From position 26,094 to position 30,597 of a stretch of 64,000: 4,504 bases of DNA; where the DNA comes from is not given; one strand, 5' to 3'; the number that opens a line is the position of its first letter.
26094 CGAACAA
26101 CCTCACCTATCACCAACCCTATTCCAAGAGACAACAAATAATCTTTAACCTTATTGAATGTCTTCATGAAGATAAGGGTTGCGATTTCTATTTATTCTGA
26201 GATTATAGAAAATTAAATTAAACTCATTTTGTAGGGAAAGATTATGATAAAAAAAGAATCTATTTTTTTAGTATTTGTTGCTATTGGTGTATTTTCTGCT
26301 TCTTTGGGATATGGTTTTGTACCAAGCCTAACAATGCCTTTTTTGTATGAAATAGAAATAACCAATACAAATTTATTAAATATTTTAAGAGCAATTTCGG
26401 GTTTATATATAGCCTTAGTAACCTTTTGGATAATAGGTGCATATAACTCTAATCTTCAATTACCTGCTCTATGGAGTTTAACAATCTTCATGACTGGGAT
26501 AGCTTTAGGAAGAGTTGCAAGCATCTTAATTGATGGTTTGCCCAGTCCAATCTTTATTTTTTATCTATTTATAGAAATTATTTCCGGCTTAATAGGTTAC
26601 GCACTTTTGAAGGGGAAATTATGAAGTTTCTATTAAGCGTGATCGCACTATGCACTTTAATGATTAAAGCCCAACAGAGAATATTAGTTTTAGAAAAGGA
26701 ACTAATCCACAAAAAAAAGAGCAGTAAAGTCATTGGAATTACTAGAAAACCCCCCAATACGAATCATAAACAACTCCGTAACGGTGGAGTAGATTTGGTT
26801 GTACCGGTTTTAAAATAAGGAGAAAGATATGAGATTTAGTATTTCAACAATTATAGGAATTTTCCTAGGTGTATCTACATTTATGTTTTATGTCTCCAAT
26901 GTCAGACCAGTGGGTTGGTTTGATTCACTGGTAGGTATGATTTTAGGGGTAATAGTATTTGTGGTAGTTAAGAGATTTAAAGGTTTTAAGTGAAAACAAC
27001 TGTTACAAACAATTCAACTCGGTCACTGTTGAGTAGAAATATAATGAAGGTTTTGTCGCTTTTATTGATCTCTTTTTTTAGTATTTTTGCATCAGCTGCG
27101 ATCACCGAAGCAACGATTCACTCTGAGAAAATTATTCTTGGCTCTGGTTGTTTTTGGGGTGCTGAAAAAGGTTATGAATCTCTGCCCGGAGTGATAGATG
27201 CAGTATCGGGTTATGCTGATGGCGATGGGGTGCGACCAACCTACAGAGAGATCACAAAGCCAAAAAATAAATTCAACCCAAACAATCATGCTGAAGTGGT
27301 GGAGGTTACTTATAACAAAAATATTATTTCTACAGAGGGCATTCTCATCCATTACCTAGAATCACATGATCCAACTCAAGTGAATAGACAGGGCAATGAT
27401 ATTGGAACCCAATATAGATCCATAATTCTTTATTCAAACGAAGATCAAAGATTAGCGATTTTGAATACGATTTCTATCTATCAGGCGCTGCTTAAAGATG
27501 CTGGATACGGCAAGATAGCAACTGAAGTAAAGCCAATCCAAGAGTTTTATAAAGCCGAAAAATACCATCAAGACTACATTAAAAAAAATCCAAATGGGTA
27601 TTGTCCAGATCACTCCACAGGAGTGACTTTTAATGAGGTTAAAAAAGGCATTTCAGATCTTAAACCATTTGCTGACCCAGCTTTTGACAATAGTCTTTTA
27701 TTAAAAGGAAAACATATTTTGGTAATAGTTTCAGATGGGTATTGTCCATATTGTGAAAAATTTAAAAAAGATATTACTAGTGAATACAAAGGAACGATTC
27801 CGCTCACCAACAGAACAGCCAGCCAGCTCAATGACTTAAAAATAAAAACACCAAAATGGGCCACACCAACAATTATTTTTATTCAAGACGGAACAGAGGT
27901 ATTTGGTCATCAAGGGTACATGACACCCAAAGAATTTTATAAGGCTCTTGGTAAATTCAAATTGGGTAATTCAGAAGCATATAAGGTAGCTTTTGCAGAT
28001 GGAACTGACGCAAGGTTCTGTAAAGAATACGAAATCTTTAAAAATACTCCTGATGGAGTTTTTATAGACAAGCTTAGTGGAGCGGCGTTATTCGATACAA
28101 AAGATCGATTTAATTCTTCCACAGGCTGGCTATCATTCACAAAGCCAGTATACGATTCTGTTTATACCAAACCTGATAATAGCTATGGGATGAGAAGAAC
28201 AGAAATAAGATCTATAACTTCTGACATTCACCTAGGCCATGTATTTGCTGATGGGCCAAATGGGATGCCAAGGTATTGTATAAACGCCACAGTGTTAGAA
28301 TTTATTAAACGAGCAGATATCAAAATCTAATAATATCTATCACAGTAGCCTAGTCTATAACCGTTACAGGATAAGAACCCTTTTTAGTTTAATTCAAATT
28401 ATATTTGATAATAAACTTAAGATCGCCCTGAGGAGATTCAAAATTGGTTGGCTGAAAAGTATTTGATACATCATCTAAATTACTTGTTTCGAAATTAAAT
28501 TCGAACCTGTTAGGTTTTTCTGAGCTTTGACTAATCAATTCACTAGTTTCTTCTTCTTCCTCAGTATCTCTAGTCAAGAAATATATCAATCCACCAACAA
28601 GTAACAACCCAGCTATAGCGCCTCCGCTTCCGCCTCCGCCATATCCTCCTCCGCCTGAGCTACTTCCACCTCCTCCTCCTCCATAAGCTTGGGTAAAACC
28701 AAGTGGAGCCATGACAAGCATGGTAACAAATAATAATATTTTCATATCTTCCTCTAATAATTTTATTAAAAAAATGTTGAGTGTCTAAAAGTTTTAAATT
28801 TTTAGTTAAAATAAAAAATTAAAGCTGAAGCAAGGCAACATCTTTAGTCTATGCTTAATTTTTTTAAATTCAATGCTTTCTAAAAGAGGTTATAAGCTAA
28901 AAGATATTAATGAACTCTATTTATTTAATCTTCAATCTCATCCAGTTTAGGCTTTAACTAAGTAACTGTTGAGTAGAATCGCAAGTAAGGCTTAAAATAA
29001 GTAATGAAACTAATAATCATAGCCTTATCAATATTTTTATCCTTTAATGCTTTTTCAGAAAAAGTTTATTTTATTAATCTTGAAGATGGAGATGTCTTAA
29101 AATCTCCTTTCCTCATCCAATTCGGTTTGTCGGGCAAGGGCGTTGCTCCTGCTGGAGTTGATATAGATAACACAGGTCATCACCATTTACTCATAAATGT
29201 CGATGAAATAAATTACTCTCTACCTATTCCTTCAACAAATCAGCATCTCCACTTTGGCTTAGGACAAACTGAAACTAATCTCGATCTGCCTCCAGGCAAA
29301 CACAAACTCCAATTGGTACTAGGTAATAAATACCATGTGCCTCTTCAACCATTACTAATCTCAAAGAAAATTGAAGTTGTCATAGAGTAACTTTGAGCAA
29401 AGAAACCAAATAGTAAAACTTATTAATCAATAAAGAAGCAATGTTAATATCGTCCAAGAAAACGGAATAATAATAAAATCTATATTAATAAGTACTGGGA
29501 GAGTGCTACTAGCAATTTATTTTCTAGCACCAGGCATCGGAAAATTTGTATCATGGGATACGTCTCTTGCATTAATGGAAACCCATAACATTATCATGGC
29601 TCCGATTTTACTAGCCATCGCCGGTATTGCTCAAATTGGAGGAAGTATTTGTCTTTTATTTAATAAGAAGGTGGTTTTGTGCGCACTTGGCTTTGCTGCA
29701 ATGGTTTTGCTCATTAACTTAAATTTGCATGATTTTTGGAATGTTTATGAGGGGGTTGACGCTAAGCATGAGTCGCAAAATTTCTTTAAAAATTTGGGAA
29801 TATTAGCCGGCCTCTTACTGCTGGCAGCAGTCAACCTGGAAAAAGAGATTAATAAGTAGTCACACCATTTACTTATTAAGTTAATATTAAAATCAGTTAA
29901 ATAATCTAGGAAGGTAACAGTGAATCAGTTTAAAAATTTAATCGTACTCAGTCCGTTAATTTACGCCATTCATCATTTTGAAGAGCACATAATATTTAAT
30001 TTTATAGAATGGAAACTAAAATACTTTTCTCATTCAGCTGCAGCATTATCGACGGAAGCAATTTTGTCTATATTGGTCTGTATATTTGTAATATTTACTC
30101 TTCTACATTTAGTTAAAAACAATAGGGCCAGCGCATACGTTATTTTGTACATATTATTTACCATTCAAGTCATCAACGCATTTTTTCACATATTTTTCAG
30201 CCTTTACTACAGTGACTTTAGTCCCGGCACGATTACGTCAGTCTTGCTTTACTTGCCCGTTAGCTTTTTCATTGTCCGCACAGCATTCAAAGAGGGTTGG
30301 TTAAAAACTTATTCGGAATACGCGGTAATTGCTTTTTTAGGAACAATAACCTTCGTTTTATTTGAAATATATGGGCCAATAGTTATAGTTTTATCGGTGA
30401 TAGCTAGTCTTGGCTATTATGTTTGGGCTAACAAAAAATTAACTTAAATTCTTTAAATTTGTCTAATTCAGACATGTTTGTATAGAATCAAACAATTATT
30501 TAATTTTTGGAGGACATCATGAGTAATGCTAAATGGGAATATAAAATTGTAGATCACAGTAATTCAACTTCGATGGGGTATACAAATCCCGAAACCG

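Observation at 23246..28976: Five extra copies of the glmS stop-proximal 15-18 nt, every substitution synonymous, punctuate a gene-unit array directly behind glmS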

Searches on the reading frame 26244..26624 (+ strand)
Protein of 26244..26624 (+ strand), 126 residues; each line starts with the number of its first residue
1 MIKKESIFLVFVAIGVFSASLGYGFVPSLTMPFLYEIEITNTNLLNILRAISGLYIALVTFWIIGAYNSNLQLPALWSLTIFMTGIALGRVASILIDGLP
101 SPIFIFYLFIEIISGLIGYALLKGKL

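Call 9: search_protein_families(library=pfam, proteins=[window:26244-26624:+], max_evalue=0.01)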
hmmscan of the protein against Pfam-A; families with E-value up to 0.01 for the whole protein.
window:26244-26624:+ (126 aa): 1 family
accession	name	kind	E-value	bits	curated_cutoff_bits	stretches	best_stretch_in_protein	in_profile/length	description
PF14248.12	DUF4345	-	3.1e-18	66.3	26.5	1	7-121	4-118/119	Domain of unknown function (DUF4345)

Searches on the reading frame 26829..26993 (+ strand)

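Call 9: search_protein_families(library=pfam, proteins=[window:26829-26993:+], max_evalue=0.01)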
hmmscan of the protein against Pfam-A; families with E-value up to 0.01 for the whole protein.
window:26829-26993:+ (54 aa): 1 family
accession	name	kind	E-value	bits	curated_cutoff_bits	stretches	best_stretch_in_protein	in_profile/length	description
PF20447.3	DUF6704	-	0.0071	16.9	27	1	6-49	15-56/68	Family of unknown function (DUF6704)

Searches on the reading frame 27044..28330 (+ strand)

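Call 9: search_protein_families(library=pfam, proteins=[window:27044-28330:+], max_evalue=0.01)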
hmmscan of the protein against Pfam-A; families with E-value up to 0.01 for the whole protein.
window:27044-28330:+ (428 aa): 4 families
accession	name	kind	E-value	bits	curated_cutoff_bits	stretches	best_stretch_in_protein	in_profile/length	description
PF01625.27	PMSR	-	6.3e-51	173.1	23.7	1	29-187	1-152/153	Peptide methionine sulfoxide reductase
PF01641.26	SelR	-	1.6e-30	105.9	24.9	1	310-421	3-115/116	SelR domain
PF13098.12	Thioredoxin_2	-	6.2e-10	39.8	27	1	221-302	4-104/104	Thioredoxin-like domain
PF00085.26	Thioredoxin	-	0.0041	17.5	23.5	1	210-299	6-98/103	Thioredoxin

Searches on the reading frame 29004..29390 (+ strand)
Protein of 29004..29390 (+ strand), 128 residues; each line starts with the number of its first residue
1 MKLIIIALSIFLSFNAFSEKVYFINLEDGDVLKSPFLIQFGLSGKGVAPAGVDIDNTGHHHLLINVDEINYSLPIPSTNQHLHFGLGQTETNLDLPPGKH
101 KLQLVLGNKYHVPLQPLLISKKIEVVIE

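Call 9: search_protein_families(library=pfam, proteins=[window:29004-29390:+], max_evalue=0.01)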
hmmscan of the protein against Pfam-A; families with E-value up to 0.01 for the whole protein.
window:29004-29390:+ (128 aa): 1 family
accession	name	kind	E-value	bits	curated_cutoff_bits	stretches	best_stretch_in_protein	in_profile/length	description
PF14347.11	DUF4399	-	2.6e-32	111.5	28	1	38-127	1-90/91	Domain of unknown function (DUF4399)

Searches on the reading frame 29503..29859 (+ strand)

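Call 9: search_protein_families(library=pfam, proteins=[window:29503-29859:+], max_evalue=0.01)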
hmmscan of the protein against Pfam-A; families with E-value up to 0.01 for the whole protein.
window:29503-29859:+ (118 aa): 3 families
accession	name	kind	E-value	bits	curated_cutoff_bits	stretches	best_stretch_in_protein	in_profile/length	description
PF07681.17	DoxX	-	1.5e-07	32.3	23.6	1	2-73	8-81/85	DoxX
PF02077.20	SURF4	-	4.7e-05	23.6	27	1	30-109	175-252/267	SURF4 family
PF07291.16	MauE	-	0.0094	16.7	27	1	2-70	11-82/128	Methylamine utilisation protein MauE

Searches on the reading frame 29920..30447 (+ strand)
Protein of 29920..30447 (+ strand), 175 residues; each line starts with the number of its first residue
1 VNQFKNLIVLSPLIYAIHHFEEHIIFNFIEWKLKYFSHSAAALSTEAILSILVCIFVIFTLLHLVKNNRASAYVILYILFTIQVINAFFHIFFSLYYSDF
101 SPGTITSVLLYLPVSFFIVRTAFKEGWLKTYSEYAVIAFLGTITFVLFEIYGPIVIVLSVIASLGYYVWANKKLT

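Call 9: search_protein_families(library=pfam, proteins=[window:29920-30447:+], max_evalue=0.01)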
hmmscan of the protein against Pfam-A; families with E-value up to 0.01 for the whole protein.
window:29920-30447:+ (175 aa): 1 family
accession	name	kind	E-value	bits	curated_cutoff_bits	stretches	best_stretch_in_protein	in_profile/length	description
PF13787.11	HXXEE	-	3.7e-12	47.5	25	1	10-117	2-113/114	Protein of unknown function with HXXEE motif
